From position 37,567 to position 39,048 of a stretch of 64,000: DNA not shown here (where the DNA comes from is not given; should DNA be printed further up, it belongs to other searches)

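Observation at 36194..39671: Orphan ComA (phosphosulfolactate synthase) operon with two flavoproteins and an ACT-like protein, heading an envelope-glycan gene run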

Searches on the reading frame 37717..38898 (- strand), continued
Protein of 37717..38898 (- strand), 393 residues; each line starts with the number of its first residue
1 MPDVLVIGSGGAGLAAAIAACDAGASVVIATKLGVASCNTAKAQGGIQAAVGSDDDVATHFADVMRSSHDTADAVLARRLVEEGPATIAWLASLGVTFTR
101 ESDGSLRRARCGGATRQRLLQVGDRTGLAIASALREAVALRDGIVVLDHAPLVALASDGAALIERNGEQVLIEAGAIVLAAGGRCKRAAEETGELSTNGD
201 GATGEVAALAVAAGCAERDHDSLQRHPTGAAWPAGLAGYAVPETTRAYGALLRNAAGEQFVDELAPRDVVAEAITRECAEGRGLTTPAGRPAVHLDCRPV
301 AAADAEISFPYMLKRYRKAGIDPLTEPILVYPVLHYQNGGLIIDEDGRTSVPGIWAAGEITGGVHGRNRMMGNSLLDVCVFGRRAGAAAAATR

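Call 12: find_related_loci(query=window:37717-38898:-, collection=genome_contigs, flank=10000)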
Query window:37717-38898:- (393 aa) in genome_contigs; peptide patterns used: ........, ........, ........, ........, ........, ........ (x = any residue, [..] = any of these).
281 stretches matched a pattern; 94 encode a relative of the query (tblastn E <= 1e-3); the best 80 are kept; 80 distinct loci.
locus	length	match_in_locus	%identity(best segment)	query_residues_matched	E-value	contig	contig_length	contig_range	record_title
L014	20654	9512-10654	86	1-381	0e+0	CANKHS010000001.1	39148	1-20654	MAG: Actinobacteria bacterium isolate RH-27jun17-235 genome assembly, contig: RH-27jun17-C2491, whole genome shotgun seq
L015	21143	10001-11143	86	1-381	0e+0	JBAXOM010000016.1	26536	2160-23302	MAG: Thermoleophilia bacterium isolate ELA505 MAG505_16, whole genome shotgun sequence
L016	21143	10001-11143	85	1-381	0e+0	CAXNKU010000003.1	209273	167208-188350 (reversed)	MAG: Gaiellales bacterium isolate ME-04may21-LR-75 genome assembly, contig: ME-04may21-LR-C335, whole genome shotgun seq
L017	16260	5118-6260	85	1-381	0e+0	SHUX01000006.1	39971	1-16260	MAG: Thermoleophilia bacterium isolate Baikal-deep-G21 BACOMB-C4207, whole genome shotgun sequence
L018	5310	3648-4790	84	1-381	0e+0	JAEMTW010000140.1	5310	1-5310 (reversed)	MAG: Thermoleophilia bacterium isolate SupBloom_Metag_035 Bloom_5_S5_NODE_10307_length_5310_cov_5.784015, whole genome s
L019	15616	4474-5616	83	1-381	0e+0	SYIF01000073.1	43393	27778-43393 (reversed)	MAG: Actinomycetota bacterium isolate F1-60-MAGs149 F1-60__c366009, whole genome shotgun sequence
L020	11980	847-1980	81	3-381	0e+0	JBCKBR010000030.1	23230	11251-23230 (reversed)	Gaiellales bacterium isolate SLM_MC1B_24-O05 Node_30_length_23230_cov_85.844449, whole genome shotgun sequence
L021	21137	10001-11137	80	1-381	0e+0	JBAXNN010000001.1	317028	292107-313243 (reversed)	MAG: Thermoleophilia bacterium isolate ELA480 MAG480_1, whole genome shotgun sequence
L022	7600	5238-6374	81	1-381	0e+0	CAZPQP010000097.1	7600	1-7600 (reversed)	MAG TPA_asm: uncultured Bifidobacterium sp. isolate binchicken_co298_71 genome assembly, contig: NODE_19811_length_7600_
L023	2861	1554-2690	81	1-381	0e+0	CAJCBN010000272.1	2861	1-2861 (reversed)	MAG: uncultured actinobacterium isolate Loc081215-4m_bin-1677 genome assembly, contig: bin-1677:272/520, whole genome sh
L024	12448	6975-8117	81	1-382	0e+0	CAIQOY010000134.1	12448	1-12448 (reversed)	MAG: uncultured actinobacterium isolate LaPlata-b_bin-0125 genome assembly, contig: bin-0125:134/408, whole genome shotg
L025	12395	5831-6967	81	1-381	0e+0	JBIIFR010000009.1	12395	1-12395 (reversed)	MAG: Gaiellales bacterium isolate ME2001-06-04pf_3300042445_group1_bin226 Rohwer_bin383_scaffold_3786_c1, whole genome s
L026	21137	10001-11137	81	1-381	0e+0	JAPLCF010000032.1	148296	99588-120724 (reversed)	MAG: Actinomycetota bacterium isolate LacPavin_0818_WC50_MAG_67_13 LacPavin_0818_WC50_scaffold_20709, whole genome shotg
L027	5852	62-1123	80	26-381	0e+0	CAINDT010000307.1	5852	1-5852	MAG: uncultured actinobacterium isolate Loclat_bin-15560 genome assembly, contig: bin-15560:307/499, whole genome shotgu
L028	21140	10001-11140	81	1-381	0e+0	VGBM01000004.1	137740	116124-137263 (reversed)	MAG: Actinomycetota bacterium isolate K_Offshore_40m_m2_012 K_Offshore_40m_m2_012_Ga0194133_10000164, whole genome shotg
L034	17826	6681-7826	68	3-381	4e-159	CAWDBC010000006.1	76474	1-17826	MAG: uncultured Thermoleophilia bacterium isolate MFD01213.bin.2.54 genome assembly, contig: contig_30353, whole genome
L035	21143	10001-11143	70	3-381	2e-157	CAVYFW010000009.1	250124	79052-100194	MAG: uncultured Actinomycetota bacterium isolate MFD00392.bin.2.295 genome assembly, contig: contig_25180, whole genome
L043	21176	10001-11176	65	3-390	1e-149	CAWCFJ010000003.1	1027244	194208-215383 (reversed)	MAG: uncultured Actinomycetes bacterium isolate MFD09368.bin.3.189 genome assembly, contig: contig_13389, whole genome s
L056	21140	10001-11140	66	3-381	5e-140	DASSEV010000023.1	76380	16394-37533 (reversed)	MAG TPA_asm: Gaiellales bacterium isolate SMAG_U987 k141_526701, whole genome shotgun sequence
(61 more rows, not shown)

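Call 15: find_encoding_contigs(protein=P0230, flank=10000, max_places=2)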
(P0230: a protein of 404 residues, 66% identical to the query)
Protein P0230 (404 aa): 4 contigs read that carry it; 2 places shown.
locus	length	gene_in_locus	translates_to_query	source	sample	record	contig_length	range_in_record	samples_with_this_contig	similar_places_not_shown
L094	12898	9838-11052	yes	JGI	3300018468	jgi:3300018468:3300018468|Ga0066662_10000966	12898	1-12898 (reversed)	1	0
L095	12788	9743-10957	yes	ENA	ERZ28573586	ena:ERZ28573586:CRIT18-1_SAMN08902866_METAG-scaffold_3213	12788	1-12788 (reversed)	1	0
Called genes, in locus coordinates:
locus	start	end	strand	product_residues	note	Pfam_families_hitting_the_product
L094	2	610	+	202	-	?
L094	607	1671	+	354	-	PF00005:ABC_tran, PF08352:oligo_HPY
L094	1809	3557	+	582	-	PF08450:SGL (faint), PF06739:SBBP (faint), PF25021:TEN_NHL (faint), PF01436:NHL (weak), PF17170:DUF5128 (faint), PF01436:NHL (weak), PF13449:Phytase-like (weak)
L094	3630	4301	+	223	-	PF07238:PilZ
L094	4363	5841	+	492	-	PF01276:OKR_DC_1, PF00155:Aminotran_1_2 (weak), PF05889:SepSecS, PF03711:OKR_DC_1_C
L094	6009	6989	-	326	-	PF00535:Glycos_transf_2, PF10111:Glyco_tranf_2_2 (faint), PF13641:Glyco_tranf_2_3, PF13632:Glyco_trans_2_3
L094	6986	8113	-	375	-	PF01073:3Beta_HSD, PF01370:Epimerase, PF02719:Polysacc_synt_2 (weak), PF05368:NmrA, PF13460:NAD_binding_10, PF16363:GDP_Man_Dehyd, PF01370:Epimerase, PF16363:GDP_Man_Dehyd, +2 more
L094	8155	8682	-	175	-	PF13302:Acetyltransf_3, PF00583:Acetyltransf_1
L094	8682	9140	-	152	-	-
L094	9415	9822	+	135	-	PF11969:DcpS_C, PF01230:HIT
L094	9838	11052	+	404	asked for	PF00890:FAD_binding_2, PF01266:DAO, PF03486:HI0933_like (weak), PF07992:Pyr_redox_2 (faint)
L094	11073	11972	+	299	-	PF05681:Fumerase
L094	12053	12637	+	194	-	PF05683:Fumerase_C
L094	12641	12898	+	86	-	?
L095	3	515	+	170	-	?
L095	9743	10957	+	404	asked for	PF00890:FAD_binding_2, PF01266:DAO, PF03486:HI0933_like (weak), PF07992:Pyr_redox_2 (faint)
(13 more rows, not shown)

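Call 16: find_encoding_contigs(protein=P0157, flank=10000, max_places=1)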
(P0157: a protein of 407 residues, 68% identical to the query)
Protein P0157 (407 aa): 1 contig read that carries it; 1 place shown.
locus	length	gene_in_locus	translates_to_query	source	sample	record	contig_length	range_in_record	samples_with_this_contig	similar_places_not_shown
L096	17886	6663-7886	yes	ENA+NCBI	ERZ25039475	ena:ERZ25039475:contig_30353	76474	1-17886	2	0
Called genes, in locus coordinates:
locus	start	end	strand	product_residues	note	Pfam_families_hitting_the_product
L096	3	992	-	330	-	?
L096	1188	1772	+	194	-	PF13399:LytR_C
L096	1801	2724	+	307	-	PF01073:3Beta_HSD, PF01370:Epimerase, PF02719:Polysacc_synt_2, PF04321:RmlD_sub_bind, PF16363:GDP_Man_Dehyd, PF07993:NAD_binding_4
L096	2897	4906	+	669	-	PF04932:Wzy_C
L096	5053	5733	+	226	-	-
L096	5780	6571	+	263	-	PF02679:ComA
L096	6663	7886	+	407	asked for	PF00890:FAD_binding_2, PF01266:DAO (faint), PF03486:HI0933_like (weak), PF07992:Pyr_redox_2 (faint)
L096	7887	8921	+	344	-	PF00248:Aldo_ket_red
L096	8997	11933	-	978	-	-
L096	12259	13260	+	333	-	-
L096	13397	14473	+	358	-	PF01266:DAO (weak)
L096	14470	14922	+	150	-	PF13840:ACT_7 (weak)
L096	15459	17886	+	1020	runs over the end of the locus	PF04932:Wzy_C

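Call 19: search_solved_structures(query=window:37717-38898:-, max_evalue=1e-20, show_alignments=2)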
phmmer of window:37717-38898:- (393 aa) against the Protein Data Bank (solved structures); distinct sequences matched with E-value up to 1e-20: 50.
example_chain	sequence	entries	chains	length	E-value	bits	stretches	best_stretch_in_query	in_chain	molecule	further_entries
7d6v_A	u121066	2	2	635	9.2e-55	189.6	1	3-267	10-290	Succinate dehydrogenase subunit A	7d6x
2b76_A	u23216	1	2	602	2.9e-44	155.1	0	3-263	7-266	Fumarate reductase flavoprotein subunit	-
3p4p_A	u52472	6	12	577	6.4e-44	153.9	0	262-389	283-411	Fumarate reductase flavoprotein subunit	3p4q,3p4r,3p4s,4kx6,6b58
1kf6_A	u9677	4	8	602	7.5e-44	153.7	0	262-389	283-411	FUMARATE REDUCTASE FLAVOPROTEIN | Fumarate reductase flavoprotein subunit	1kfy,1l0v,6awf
5vpn_A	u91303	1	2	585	1.6e-43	152.6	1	3-389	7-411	Fumarate reductase flavoprotein subunit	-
1nek_A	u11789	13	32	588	2.8e-43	151.8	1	3-387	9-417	Succinate dehydrogenase flavoprotein subunit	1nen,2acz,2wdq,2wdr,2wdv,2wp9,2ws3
3cir_A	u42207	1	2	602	3.5e-43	151.5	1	3-389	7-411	Fumarate reductase flavoprotein subunit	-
1chu_A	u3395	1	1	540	3.2e-42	148.3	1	3-385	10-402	PROTEIN (L-ASPARTATE OXIDASE)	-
5kxj_A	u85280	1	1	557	1.2e-41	146.4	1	3-385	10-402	L-aspartate oxidase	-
1knp_A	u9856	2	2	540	3e-41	145.1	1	3-385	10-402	L-aspartate oxidase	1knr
6lum_A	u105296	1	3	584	7.5e-40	140.5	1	3-390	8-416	Succinate dehydrogenase subunit A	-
1zoy_A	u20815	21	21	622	7.7e-40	140.5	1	3-388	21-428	FAD-binding protein | Succinate dehydrogenase [ubiquinone] flavoprotein subunit, mitochondrial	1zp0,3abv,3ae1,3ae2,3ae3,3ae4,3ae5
4ytp_A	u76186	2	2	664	9.3e-40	140.2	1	3-388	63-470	Succinate dehydrogenase [ubiquinone] flavoprotein subunit, mitochondrial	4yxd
1yq3_A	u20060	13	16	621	4.4e-39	138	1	3-390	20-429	Succinate dehydrogenase flavoprotein subunit | Succinate dehydrogenase [ubiquinone] flavoprotein subunit, mitochondrial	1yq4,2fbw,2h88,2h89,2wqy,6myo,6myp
8dye_A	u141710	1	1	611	4.8e-39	137.9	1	3-385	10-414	Succinate dehydrogenase [ubiquinone] flavoprotein subunit, mitochondrial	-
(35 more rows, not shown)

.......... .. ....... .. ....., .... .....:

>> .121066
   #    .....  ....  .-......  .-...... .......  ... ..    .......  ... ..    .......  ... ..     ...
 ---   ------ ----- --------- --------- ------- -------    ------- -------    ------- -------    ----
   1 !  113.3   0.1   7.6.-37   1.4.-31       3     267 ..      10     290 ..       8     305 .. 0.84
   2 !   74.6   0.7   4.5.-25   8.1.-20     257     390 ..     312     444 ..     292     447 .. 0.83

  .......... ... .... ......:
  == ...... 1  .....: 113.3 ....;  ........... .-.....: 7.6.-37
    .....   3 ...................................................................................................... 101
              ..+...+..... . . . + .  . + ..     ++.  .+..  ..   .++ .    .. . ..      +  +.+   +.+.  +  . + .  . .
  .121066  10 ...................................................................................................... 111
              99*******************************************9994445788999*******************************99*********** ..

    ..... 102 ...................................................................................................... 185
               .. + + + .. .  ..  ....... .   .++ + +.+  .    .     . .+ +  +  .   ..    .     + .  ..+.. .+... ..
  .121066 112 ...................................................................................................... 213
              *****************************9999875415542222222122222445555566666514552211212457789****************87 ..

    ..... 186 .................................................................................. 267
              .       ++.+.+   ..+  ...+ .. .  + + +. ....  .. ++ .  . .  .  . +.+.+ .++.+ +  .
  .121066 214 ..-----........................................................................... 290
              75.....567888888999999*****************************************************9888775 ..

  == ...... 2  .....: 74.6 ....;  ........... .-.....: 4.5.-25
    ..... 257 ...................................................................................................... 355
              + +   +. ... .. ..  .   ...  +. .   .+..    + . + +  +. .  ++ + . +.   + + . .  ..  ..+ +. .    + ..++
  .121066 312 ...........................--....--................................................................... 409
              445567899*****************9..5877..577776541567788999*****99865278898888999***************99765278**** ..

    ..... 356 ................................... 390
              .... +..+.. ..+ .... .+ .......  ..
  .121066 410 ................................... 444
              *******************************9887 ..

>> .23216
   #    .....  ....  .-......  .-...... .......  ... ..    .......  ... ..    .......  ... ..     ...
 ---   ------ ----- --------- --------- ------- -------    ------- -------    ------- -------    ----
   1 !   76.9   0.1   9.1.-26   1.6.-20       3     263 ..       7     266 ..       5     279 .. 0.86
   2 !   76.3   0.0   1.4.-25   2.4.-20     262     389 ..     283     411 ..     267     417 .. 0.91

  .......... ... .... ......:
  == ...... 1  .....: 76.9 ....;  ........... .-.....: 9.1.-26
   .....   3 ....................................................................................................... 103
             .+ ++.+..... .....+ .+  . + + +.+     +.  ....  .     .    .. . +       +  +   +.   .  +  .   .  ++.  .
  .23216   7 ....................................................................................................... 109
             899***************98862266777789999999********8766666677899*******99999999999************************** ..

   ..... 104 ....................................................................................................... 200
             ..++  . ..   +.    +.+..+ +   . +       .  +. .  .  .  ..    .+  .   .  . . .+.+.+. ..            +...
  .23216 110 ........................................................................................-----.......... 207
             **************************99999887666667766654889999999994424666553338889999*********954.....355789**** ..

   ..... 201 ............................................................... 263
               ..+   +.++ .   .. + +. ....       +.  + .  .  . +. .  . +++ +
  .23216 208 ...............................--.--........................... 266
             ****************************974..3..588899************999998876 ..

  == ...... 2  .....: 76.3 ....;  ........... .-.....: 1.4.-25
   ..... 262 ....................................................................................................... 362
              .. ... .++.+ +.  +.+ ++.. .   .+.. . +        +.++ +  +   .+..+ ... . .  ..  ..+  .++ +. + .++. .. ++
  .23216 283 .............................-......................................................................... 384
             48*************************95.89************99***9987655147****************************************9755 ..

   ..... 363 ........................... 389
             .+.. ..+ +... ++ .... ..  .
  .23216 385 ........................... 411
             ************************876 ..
